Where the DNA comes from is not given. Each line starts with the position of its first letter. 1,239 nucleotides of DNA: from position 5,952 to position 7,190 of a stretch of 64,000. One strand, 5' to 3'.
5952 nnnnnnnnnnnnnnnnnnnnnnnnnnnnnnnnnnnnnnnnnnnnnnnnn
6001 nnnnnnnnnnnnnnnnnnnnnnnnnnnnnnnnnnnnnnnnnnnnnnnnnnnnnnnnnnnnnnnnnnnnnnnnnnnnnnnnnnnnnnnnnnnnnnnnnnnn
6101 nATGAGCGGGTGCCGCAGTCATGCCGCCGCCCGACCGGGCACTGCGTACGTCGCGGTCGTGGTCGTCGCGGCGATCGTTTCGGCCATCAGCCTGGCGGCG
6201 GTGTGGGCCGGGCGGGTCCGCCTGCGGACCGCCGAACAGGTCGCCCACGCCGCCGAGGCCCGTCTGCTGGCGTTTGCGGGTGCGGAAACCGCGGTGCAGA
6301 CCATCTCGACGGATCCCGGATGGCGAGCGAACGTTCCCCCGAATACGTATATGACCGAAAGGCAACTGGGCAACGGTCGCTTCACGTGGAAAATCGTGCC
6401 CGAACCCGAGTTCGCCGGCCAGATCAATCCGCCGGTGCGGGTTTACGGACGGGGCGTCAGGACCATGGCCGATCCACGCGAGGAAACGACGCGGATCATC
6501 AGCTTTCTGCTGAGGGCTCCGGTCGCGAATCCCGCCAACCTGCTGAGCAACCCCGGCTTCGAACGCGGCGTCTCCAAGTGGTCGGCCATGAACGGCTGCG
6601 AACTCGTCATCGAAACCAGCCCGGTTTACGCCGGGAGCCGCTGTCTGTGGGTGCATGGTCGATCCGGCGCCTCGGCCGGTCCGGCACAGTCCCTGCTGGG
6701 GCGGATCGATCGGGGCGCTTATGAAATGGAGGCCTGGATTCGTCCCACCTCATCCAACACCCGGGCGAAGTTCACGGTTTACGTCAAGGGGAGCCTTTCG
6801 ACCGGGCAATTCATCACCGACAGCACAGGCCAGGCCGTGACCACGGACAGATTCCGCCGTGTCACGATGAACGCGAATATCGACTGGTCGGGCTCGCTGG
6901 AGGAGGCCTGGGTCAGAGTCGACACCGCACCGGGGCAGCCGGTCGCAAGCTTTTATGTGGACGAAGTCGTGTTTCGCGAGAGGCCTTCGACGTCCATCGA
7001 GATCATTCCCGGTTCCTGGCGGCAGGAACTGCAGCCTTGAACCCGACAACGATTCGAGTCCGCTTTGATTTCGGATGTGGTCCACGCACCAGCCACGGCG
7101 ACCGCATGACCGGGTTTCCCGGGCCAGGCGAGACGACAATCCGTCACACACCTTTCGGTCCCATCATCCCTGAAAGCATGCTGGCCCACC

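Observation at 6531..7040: GspK/PilX-like pseudopilin fused to a carbohydrate-binding-module-like domain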

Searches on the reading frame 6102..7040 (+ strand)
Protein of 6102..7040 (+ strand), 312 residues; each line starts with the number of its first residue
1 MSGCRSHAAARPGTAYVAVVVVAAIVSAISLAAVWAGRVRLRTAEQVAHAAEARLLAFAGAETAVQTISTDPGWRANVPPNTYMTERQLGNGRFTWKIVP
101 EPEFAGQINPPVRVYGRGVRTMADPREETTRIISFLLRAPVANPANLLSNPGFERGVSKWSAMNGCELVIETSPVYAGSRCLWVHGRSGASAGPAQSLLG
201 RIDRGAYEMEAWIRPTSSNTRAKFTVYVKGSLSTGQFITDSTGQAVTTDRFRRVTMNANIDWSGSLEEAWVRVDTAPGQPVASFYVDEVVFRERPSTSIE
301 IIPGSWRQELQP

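Call 3: search_protein_families(library=pfam, proteins=[window:6102-7040:+], max_evalue=1)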
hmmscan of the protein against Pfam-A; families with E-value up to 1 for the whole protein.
window:6102-7040:+ (312 aa): 2 families
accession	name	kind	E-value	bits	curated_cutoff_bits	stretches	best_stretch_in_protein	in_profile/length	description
PF02018.23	CBM_4_9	-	2.4e-07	31.6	25.9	1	145-257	1-115/136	Carbohydrate binding domain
PF23710.1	DUF7155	-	0.15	12.7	27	1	24-85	6-67/90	Family of unknown function (DUF7155)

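Call 4: search_protein_families(library=ncbifam, proteins=[window:6102-7040:+], max_evalue=1)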
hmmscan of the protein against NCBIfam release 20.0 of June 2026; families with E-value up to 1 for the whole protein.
window:6102-7040:+ (312 aa): 3 families
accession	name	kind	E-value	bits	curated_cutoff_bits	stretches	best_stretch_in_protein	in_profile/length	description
NF052434.1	Mep72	equivalog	5.1e-08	31.9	645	1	145-293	273-420/573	biofilm-associated metzincin protease Mep72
NF037980.1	T2SS_GspK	equivalog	0.0041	16.7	130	1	13-71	3-61/307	type II secretion system minor pseudopilin GspK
NF049843.1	BdpA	exception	0.078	11.8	750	1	147-233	6-85/481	BAR domain-like protein A BdpA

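Call 5: find_homologous_proteins(query=window:6102-7040:+, max_evalue=0.001)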
Query window:6102-7040:+ (312 aa): 3 proteins with E <= 0.001 among 4671 candidates.
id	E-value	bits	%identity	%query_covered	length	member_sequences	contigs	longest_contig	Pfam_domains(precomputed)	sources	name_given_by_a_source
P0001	3.2e-204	695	100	100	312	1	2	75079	PF02018.24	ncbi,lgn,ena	-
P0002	2.1e-147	508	74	100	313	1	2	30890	PF02018.24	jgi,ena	-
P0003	3.0e-147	508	75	96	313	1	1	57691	PF02018.24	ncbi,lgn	-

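Call 7: find_encoding_contigs(protein=P0001, flank=10000, max_places=3)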
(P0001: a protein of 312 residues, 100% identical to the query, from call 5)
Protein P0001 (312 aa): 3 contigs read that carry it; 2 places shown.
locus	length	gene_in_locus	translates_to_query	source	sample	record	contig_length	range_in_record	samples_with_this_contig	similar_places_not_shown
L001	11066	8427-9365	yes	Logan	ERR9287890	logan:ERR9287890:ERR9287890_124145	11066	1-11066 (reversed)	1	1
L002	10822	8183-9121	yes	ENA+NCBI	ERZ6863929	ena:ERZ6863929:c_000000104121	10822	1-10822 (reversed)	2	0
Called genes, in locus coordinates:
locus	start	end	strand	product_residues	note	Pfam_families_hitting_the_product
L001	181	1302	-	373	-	PF01208:URO-D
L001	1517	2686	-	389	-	PF23914:TPR_CcmH_CycH (faint), PF07719:TPR_2 (faint), PF13428:TPR_14 (faint), PF25060:ARM_TT21_2nd (faint), PF13432:TPR_16 (weak), PF14559:TPR_19 (weak), PF12895:ANAPC3 (weak), PF13432:TPR_16 (weak)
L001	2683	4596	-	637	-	PF07660:STN (faint), PF03958:Secretin_N, PF00263:Secretin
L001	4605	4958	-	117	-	-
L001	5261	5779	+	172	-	PF12019:GspH (weak)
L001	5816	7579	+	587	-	PF07963:N_methyl (weak)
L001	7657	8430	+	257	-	PF18911:PKD_4, PF00801:PKD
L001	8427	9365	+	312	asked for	PF02018:CBM_4_9 (weak)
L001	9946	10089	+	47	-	-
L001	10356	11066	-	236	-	?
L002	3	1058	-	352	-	?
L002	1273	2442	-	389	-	PF23914:TPR_CcmH_CycH (faint), PF07719:TPR_2 (faint), PF13428:TPR_14 (faint), PF25060:ARM_TT21_2nd (faint), PF13432:TPR_16 (weak), PF14559:TPR_19 (weak), PF12895:ANAPC3 (weak), PF13432:TPR_16 (weak)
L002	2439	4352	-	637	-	PF07660:STN (faint), PF03958:Secretin_N, PF00263:Secretin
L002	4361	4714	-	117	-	-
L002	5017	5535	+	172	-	PF12019:GspH (weak)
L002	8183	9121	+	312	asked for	PF02018:CBM_4_9 (weak)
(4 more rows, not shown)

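Call 10: find_encoding_contigs(protein=P0002, flank=10000, max_places=2)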
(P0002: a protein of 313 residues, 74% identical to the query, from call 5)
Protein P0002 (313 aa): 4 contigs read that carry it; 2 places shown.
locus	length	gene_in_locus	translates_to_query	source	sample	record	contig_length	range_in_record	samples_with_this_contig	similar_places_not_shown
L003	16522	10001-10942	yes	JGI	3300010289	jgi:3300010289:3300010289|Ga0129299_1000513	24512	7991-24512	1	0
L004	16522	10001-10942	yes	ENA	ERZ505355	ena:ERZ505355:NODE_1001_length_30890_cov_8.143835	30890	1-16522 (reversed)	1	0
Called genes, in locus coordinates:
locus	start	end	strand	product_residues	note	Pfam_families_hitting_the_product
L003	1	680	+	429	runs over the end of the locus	PF07690:MFS_1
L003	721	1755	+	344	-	PF01208:URO-D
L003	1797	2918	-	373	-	PF01208:URO-D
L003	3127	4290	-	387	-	PF07719:TPR_2 (faint), PF12895:ANAPC3 (faint), PF13181:TPR_8 (faint), PF13428:TPR_14 (faint), PF13432:TPR_16 (weak), PF14559:TPR_19 (weak), PF23914:TPR_CcmH_CycH (faint)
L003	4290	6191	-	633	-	PF07660:STN (faint), PF03958:Secretin_N, PF00263:Secretin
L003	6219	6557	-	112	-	-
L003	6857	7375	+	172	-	PF07963:N_methyl (weak), PF12019:GspH (weak)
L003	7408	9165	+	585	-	PF07963:N_methyl (faint)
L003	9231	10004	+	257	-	PF18911:PKD_4, PF00801:PKD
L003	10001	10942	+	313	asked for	PF02018:CBM_4_9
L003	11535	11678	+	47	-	-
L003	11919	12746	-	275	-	-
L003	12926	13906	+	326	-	PF00389:2-Hacid_dh, PF02826:2-Hacid_dh_C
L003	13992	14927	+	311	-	PF01073:3Beta_HSD, PF01370:Epimerase, PF02719:Polysacc_synt_2, PF04321:RmlD_sub_bind (weak), PF05368:NmrA (faint), PF07993:NAD_binding_4, PF13460:NAD_binding_10, PF16363:GDP_Man_Dehyd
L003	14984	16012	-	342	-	PF02746:MR_MLE_N, PF13378:MR_MLE_C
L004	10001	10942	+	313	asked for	PF02018:CBM_4_9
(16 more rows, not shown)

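Call 11: find_encoding_contigs(protein=P0003, flank=10000, max_places=2)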
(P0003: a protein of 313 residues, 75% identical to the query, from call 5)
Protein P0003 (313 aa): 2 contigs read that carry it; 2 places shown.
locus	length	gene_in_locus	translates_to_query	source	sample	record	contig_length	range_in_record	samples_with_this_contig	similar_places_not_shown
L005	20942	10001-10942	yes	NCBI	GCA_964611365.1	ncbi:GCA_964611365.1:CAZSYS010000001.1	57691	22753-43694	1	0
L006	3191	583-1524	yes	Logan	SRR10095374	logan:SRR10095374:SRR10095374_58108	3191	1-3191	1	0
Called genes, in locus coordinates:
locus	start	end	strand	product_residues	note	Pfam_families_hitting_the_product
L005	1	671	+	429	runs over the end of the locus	PF07690:MFS_1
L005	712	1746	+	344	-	PF01208:URO-D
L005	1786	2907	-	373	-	PF01208:URO-D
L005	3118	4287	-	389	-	PF07719:TPR_2 (faint), PF12895:ANAPC3 (faint), PF13428:TPR_14 (faint), PF13432:TPR_16 (weak), PF14559:TPR_19 (weak), PF23914:TPR_CcmH_CycH (faint)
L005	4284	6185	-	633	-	PF07660:STN (faint), PF03958:Secretin_N, PF00263:Secretin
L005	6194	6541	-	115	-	-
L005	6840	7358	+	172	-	PF12019:GspH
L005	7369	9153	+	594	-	-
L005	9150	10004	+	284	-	PF18911:PKD_4, PF00801:PKD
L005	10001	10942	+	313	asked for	PF02018:CBM_4_9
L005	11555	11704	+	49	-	-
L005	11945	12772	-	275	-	-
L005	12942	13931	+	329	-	PF00389:2-Hacid_dh, PF02826:2-Hacid_dh_C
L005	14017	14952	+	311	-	PF01073:3Beta_HSD, PF01370:Epimerase, PF02719:Polysacc_synt_2, PF04321:RmlD_sub_bind, PF05368:NmrA (faint), PF07993:NAD_binding_4, PF13460:NAD_binding_10, PF16363:GDP_Man_Dehyd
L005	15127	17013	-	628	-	-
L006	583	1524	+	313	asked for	PF02018:CBM_4_9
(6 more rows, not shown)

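Call 12: search_solved_structures(query=A1, max_evalue=10, show_alignments=2)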
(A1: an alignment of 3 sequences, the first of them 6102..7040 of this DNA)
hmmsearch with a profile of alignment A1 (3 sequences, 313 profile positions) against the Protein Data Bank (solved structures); distinct sequences matched with E-value up to 10: 11.
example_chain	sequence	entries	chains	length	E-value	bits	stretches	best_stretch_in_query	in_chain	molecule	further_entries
4xup_A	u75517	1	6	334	7.3e-08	35.1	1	143-252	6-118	Endo-1,4-beta-xylanase C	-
4xuo_A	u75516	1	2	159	1.1e-06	31.2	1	144-253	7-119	Endo-1,4-beta-xylanase C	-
1h6x_A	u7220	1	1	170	0.0059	19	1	151-234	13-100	ENDO-1,4-BETA-XYLANASE Y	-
1dyo_A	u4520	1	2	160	0.006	19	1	151-234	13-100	ENDO-1,4-BETA-XYLANASE Y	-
1h6y_A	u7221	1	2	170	0.0098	18.3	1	151-233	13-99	ENDO-1,4-BETA-XYLANASE Y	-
2zew_A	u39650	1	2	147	0.54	12.6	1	143-196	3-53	S-layer associated multidomain endoglucanase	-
2zex_A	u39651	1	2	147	0.54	12.5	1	143-196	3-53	S-layer associated multidomain endoglucanase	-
3oea_A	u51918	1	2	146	0.55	12.5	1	144-197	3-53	S-layer associated multidomain endoglucanase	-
8qci_B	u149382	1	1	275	0.58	12.4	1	6-79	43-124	IgGFc-binding protein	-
2zey_A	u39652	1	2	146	0.74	12.1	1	144-196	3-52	S-layer associated multidomain endoglucanase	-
3oeb_A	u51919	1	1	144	0.85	11.9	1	145-197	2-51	S-layer associated multidomain endoglucanase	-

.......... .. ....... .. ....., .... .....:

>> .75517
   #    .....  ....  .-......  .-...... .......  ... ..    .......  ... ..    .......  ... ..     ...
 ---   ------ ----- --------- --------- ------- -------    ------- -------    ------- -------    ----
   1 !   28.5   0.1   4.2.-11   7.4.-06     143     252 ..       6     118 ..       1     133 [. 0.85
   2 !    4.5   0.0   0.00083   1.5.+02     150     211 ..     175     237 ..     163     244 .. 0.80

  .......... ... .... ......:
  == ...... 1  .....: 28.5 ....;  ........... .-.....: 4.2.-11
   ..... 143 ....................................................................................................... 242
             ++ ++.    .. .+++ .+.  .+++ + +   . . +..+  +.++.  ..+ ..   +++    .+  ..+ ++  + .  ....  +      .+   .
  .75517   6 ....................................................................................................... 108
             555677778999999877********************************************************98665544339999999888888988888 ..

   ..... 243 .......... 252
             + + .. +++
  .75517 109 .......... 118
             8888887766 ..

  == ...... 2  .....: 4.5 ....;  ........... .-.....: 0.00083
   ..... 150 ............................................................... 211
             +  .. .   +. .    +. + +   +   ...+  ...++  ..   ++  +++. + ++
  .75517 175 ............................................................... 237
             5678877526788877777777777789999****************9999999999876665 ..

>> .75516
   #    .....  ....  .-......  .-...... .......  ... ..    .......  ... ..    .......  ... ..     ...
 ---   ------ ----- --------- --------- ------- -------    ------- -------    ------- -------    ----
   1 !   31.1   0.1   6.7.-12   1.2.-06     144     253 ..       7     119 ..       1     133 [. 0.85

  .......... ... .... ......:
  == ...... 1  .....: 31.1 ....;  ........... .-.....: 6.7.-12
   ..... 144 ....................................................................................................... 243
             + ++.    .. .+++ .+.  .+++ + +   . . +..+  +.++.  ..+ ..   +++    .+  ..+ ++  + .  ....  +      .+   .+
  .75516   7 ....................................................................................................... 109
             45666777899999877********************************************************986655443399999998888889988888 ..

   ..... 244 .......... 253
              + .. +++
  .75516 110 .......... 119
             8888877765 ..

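Call 17: predict_structure(alignment_id=A1)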
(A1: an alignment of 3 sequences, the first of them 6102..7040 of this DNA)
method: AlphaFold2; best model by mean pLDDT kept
length: 312 residues; sequences in the alignment: 3
mean_pLDDT: 43.7   pTM: 0.37
mean pLDDT of the five models: 43.7, 40.0, 35.9, 34.8, 34.6
residues with pLDDT >= 90: 0; 70-90: 7; 50-70: 109; < 50: 196
segments of 3 or more residues with pLDDT < 50: 1-6, 36-41, 79-82, 140-312
pLDDT, mean of each block of 10 residues (from residue 1): 45 57 66 47 50 57 62 53 64 65 53 61 60 54 42 28 23 26 30 29 36 37 35 32 34 37 35 37 38 34 31 35
secondary structure, 60 per line:
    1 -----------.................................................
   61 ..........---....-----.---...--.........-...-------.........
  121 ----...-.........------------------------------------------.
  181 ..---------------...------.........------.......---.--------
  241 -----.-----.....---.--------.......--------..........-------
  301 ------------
elements in order: H12-70 H74-77 E87-89 E92-100 E112-120 E129-137 E180-182 E198-200 E207-215 E222-228 E252-256 E269-275 E284-293

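Call 18: search_protein_representatives(alignment_id=A1)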
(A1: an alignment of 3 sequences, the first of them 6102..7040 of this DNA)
Query: 3 sequences, 313 profile positions. Proteins with E-value up to 0.001 (for the whole library): 1717; up to 1e-10: 432; up to 1e-30: 40. The best 150 are listed.
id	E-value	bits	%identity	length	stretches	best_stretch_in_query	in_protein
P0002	3.2e-201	683.4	-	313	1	1-313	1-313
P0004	4.5e-47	177.1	-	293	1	17-313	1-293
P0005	2.9e-46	174.4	-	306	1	10-310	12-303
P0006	1.1e-44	169.3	-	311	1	9-309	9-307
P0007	3.9e-42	160.9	-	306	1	9-309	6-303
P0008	6.5e-41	156.9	-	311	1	5-313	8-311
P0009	8.3e-41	156.5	-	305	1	10-293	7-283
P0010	5.3e-40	153.9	-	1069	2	141-296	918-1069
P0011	9.9e-40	153.0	-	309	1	8-313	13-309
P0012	3.2e-39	151.3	-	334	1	5-311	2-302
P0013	1.3e-38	149.3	-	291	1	16-311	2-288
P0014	1.4e-38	149.2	-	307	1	9-313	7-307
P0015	3.3e-38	148.0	-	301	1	10-313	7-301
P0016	1.3e-37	146.0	-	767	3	140-299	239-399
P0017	2.0e-37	145.4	-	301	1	7-309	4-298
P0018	2.0e-37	145.4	-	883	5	141-247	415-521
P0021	9.7e-36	139.9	-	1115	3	139-291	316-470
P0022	6.4e-35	137.2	-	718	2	143-296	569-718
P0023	7.9e-35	136.9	-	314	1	3-311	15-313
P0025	6.0e-34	134.0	-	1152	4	125-290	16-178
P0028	9.9e-34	133.3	-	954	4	144-288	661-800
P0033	5.3e-32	127.6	-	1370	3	142-292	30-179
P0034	8.9e-32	126.8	-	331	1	3-310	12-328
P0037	1.5e-31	126.1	-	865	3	139-289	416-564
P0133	8.3e-22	94.1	-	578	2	5-123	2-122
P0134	8.3e-22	94.1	-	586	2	8-118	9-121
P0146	2.1e-20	89.5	-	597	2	9-119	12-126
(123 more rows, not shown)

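Call 25: search_protein_families(library=pfam, alignment_id=A2, max_evalue=0.01)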
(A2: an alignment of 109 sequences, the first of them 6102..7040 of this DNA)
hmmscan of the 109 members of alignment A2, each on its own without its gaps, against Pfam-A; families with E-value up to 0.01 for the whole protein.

A. member 1, window:6102-7040:+ (312 aa): 1 family
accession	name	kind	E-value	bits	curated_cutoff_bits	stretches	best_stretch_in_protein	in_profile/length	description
PF02018.23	CBM_4_9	-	2.4e-07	31.6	25.9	1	145-257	1-115/136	Carbohydrate binding domain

B. families by the number of members that match (of 109 scanned): 5 families
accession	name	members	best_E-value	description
PF02018.23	CBM_4_9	109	1.7e-20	Carbohydrate binding domain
PF14341.11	PilX_N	2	0.0011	PilX N-terminal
PF21340.4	Polysacc_lyase-like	1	0.00021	Cip1-like, core domain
PF19312.4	NtrY_N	1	0.0077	NtrY N-terminal region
PF21474.3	DNApolII_N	1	0.0096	DNA polymerase II, N-terminal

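Call 26: find_homologous_proteins(query=A2, max_evalue=1e-10)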
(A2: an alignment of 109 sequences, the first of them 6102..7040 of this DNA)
Query A2 (109 sequences) (312 aa, profile of the alignment): 8 proteins with E <= 1e-10 among 8000 candidates.
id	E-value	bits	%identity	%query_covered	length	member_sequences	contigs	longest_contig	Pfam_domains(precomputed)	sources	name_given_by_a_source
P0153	4.8e-93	330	30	96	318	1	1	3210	PF02018.24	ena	-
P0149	1.3e-90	322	27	97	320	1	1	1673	PF02018.24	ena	-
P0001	1.0e-85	306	100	100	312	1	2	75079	PF02018.24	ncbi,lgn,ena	-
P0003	3.9e-85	304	75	96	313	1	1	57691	PF02018.24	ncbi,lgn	-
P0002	1.3e-83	299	74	100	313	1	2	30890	PF02018.24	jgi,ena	-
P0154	2.4e-42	163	38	34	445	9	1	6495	-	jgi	-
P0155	3.7e-42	163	25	48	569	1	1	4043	PF02018.24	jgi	jgi:hypothetical protein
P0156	1.6e-27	115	29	38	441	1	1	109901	-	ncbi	ncbi:MAG: hypothetical protein ACKVW3_06610 [Phycisphaerales bacterium]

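Call 29: find_related_loci(query=A1, collection=genome_contigs, flank=10000)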
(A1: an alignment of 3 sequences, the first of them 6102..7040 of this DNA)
Query A1 (312 aa) in genome_contigs; peptide patterns used: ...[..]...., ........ (x = any residue, [..] = any of these).
599 stretches matched a pattern (row limit reached: there are more); 1 encode a relative of the query (tblastn E <= 1e-3); 1 distinct loci.
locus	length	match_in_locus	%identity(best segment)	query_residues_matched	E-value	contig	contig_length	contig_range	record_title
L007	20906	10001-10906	75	12-312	7e-141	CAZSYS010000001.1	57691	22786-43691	MAG TPA_asm: uncultured Planctomycetales bacterium isolate binchicken_co58_26 genome assembly, contig: NODE_411_length_5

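Call 32: predict_structure(alignment_id=A2)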
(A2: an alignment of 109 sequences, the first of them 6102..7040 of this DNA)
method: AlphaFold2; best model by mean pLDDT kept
length: 312 residues; sequences in the alignment: 109
mean_pLDDT: 94.4   pTM: 0.77
mean pLDDT of the five models: 94.4, 94.3, 94.0, 93.6, 93.3
residues with pLDDT >= 90: 276; 70-90: 24; 50-70: 10; < 50: 2
segments of 3 or more residues with pLDDT < 50: none
pLDDT, mean of each block of 10 residues (from residue 1): 59 85 97 96 95 98 96 93 98 98 90 98 92 95 89 97 98 98 98 98 97 97 98 97 96 97 98 95 97 90 97 79
secondary structure, 60 per line:
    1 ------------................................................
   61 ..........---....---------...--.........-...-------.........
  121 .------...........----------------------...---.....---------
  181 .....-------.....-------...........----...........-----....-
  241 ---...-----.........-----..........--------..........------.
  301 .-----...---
elements in order: H13-70 H74-77 E87-89 E92-100 E112-121 E128-138 E161-163 E167-171 E181-185 E193-197 E205-215 E220-230 E236-239 E244-246 E252-260 E266-275 E284-293 E307-309
